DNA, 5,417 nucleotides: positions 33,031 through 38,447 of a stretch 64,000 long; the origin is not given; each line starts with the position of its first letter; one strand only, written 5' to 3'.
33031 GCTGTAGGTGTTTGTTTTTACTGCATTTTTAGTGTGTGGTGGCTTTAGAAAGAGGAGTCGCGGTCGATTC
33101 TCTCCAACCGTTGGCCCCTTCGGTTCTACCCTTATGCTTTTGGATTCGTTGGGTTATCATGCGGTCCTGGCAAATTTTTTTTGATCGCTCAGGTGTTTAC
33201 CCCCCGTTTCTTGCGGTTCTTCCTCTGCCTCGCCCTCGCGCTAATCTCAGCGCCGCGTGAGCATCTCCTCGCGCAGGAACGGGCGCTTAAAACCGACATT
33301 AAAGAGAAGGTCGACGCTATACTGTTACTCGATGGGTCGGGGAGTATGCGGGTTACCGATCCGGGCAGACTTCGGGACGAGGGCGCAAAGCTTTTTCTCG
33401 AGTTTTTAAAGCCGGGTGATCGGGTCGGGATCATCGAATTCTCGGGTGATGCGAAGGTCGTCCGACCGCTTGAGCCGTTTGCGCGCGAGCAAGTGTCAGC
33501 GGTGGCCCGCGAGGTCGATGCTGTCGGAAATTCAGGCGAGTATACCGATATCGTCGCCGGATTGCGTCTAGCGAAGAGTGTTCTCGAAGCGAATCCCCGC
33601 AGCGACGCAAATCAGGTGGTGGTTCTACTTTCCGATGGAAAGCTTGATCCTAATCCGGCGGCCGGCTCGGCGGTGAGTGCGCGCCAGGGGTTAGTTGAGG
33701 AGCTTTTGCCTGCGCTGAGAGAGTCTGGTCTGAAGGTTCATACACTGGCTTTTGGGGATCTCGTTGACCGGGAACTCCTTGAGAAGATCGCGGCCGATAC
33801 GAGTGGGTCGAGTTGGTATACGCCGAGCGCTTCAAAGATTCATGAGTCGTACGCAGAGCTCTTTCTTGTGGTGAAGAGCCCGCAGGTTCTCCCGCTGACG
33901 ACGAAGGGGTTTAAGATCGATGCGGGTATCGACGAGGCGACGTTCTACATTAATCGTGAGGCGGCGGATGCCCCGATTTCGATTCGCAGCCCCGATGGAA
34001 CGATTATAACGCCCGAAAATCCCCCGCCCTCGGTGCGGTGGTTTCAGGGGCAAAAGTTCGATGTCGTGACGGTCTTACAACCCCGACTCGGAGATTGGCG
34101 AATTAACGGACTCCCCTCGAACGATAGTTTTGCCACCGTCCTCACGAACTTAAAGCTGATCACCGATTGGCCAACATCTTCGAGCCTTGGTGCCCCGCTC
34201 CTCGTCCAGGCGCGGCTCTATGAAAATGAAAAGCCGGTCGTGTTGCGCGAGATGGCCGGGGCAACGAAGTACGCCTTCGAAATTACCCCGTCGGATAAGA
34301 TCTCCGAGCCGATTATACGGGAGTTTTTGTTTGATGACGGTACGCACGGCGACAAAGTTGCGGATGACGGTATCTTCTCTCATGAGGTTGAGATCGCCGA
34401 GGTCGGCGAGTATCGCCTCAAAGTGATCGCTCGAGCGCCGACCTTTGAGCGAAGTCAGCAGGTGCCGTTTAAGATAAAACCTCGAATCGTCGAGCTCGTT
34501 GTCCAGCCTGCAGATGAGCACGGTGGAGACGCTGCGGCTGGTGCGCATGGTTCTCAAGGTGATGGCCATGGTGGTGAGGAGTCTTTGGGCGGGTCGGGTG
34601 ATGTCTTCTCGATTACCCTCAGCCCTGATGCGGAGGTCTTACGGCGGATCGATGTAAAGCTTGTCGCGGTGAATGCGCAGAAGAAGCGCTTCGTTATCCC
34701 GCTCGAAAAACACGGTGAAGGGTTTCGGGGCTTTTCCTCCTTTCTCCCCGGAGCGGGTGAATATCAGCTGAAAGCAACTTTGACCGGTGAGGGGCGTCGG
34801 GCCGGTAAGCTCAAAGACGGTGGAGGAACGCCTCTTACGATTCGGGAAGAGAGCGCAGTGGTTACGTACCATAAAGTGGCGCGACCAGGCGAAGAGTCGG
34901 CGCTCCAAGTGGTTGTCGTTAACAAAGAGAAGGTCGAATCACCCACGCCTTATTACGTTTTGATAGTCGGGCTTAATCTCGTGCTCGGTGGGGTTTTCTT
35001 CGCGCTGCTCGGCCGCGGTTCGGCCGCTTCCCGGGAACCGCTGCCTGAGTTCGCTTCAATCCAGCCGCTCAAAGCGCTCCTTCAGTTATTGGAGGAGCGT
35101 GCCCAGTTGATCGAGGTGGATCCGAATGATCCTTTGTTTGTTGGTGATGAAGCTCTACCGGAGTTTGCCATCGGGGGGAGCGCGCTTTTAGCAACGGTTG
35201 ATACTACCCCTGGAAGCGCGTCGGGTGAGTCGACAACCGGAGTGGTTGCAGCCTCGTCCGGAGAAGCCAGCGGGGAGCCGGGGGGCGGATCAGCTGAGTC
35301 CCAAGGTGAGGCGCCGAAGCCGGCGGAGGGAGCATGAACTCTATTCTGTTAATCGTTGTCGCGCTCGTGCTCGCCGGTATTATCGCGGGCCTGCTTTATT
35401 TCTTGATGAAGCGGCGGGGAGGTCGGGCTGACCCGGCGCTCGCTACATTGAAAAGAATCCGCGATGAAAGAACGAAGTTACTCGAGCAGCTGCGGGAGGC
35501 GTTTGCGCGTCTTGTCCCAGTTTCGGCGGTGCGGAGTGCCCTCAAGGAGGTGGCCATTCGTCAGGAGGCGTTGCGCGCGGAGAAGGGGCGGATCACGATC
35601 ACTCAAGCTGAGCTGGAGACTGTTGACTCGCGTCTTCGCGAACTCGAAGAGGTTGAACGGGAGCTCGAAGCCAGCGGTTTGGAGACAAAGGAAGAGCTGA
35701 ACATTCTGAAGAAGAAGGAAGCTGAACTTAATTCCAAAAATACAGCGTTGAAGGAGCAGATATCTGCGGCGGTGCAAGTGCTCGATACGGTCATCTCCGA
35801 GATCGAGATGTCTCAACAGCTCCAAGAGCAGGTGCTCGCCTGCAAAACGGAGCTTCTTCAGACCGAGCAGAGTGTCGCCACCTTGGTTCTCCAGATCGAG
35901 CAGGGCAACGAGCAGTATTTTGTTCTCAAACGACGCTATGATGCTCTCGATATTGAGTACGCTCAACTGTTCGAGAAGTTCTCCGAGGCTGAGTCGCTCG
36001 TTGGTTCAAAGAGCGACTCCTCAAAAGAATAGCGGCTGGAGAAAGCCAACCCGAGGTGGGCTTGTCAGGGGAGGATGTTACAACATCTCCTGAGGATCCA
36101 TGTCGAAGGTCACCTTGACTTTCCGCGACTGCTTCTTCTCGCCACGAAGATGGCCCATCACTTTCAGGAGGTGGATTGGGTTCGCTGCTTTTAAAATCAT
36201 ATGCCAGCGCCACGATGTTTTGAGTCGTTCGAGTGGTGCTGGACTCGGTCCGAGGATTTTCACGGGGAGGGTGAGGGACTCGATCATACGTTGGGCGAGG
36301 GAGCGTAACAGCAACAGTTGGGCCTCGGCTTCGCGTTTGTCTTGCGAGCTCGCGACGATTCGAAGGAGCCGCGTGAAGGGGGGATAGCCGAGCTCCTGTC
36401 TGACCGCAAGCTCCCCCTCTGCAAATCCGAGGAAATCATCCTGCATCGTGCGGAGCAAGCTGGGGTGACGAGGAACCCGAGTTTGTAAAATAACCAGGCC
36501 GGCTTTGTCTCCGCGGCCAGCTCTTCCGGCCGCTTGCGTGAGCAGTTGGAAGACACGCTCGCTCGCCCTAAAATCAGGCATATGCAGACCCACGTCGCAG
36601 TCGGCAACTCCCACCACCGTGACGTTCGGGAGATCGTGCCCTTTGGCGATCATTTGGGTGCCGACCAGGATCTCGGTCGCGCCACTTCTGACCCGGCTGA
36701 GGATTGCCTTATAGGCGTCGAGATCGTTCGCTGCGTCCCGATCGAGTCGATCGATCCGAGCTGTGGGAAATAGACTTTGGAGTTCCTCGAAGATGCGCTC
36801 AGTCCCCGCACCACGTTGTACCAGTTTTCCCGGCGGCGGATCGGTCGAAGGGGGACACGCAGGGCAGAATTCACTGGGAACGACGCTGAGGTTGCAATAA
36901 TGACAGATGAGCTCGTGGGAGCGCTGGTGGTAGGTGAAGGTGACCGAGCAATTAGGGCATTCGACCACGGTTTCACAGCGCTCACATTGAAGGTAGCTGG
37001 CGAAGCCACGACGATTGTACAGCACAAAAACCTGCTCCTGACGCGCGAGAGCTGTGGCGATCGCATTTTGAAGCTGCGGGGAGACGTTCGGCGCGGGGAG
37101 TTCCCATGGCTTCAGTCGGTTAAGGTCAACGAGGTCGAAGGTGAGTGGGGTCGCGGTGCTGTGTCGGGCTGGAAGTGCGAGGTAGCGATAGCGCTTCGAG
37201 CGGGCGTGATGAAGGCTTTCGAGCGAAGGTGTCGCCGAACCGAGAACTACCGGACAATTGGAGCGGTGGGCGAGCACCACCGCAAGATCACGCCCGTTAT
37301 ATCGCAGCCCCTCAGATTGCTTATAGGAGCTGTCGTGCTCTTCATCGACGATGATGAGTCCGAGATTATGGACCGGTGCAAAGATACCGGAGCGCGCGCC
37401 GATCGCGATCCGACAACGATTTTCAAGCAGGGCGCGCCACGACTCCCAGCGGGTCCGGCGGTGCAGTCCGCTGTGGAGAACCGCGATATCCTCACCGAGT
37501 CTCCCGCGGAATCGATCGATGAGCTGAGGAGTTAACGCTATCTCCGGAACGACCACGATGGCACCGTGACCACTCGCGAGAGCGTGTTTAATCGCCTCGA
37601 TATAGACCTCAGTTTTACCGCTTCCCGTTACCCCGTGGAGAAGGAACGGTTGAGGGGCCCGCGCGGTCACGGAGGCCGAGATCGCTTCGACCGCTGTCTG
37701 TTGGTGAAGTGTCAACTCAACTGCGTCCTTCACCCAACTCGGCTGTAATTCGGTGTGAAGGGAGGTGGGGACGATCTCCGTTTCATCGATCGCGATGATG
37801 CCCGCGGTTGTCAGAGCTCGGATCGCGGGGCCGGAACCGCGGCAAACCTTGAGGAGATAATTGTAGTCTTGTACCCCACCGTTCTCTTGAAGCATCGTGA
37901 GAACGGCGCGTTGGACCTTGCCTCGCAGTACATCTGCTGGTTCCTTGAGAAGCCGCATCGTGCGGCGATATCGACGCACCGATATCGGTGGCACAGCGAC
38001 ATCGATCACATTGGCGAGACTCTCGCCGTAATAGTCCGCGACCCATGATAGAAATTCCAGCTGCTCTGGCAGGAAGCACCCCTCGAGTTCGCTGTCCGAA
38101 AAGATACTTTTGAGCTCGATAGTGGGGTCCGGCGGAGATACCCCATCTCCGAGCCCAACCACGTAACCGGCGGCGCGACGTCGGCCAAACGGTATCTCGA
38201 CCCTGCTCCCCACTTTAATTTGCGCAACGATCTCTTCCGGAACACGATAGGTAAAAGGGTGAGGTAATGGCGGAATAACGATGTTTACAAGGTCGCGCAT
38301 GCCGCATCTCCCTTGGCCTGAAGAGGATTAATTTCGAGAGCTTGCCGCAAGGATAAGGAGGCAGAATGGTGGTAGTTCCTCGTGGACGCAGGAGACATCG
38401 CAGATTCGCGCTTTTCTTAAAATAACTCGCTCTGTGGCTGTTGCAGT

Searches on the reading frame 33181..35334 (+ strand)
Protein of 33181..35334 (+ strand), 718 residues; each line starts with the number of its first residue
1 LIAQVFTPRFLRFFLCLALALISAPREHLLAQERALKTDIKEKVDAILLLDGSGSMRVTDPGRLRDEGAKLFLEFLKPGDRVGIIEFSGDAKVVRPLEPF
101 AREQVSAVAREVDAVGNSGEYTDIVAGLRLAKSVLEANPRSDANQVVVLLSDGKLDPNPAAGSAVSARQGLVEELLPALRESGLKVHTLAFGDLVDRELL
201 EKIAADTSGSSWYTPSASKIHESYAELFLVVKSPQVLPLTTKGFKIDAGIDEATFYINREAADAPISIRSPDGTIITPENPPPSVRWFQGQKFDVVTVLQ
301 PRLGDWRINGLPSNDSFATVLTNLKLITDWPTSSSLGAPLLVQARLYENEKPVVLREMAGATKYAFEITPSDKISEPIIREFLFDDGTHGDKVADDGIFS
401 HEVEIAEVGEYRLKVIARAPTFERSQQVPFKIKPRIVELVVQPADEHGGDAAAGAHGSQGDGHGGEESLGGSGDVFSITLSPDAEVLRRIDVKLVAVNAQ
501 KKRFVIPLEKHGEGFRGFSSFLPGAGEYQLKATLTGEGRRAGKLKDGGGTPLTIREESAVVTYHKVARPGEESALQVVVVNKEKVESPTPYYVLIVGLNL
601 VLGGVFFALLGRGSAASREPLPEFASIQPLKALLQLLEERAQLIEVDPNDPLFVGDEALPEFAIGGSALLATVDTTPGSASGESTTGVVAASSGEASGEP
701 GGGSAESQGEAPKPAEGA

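Call 36: search_protein_families(library=pfam, proteins=[window:33181-35334:+], max_evalue=0.00001)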
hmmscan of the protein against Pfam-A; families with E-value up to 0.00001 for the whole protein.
window:33181-35334:+ (718 aa): 2 families
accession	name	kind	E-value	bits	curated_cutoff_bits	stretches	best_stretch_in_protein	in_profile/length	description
PF00092.34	VWA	-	1.7e-17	64.7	23.8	1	47-215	3-162/174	von Willebrand factor type A domain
PF13519.12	VWA_2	-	8.7e-15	55.7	27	1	47-154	2-107/107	von Willebrand factor type A domain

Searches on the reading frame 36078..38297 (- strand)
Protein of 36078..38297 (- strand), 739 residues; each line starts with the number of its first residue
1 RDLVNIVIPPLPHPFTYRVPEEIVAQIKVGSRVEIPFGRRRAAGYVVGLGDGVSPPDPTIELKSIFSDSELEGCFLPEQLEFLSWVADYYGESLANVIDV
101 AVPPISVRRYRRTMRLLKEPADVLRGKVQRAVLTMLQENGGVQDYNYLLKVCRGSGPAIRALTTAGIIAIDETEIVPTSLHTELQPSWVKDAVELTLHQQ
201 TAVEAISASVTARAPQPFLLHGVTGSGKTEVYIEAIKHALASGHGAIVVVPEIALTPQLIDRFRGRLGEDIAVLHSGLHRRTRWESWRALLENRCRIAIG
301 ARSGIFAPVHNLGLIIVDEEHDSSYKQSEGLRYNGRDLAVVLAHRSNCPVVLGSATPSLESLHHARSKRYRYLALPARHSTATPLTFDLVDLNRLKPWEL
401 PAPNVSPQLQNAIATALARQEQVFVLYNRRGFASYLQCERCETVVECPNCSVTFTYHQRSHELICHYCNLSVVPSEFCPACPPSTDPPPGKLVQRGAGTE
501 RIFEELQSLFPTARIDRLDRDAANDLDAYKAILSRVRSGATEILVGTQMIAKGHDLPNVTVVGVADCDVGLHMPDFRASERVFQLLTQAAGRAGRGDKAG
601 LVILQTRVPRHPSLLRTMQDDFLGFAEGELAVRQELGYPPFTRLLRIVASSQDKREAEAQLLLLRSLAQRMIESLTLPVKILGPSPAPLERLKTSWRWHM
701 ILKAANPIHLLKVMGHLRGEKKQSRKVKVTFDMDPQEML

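Call 36: search_protein_families(library=pfam, proteins=[window:36078-38297:-], max_evalue=0.00001)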
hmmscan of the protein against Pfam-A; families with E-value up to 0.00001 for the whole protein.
window:36078-38297:- (739 aa): 6 families
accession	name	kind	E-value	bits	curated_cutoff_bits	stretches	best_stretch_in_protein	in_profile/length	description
PF18074.6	PriA_C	-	3.9e-19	69.7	26.9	1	640-735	1-95/95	Primosomal protein N C-terminal domain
PF17764.6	PriA_3primeBD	-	7e-19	67.9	22.7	1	10-103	7-96/96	3'DNA-binding domain (3'BD)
PF00270.35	DEAD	-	2.4e-17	63.6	26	1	198-362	3-164/167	DEAD/DEAH box helicase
PF04851.21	ResIII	-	5.5e-15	56.1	22.5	1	194-358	3-163/164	Type III restriction enzyme, res subunit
PF18319.7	Zn_ribbon_PriA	-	3.9e-10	39.9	26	1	447-470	1-24/27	PriA DNA helicase Cys-rich region (CRR) domain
PF00271.37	Helicase_C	-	1.8e-08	35.1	23.5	1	530-595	55-108/110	Helicase conserved C-terminal domain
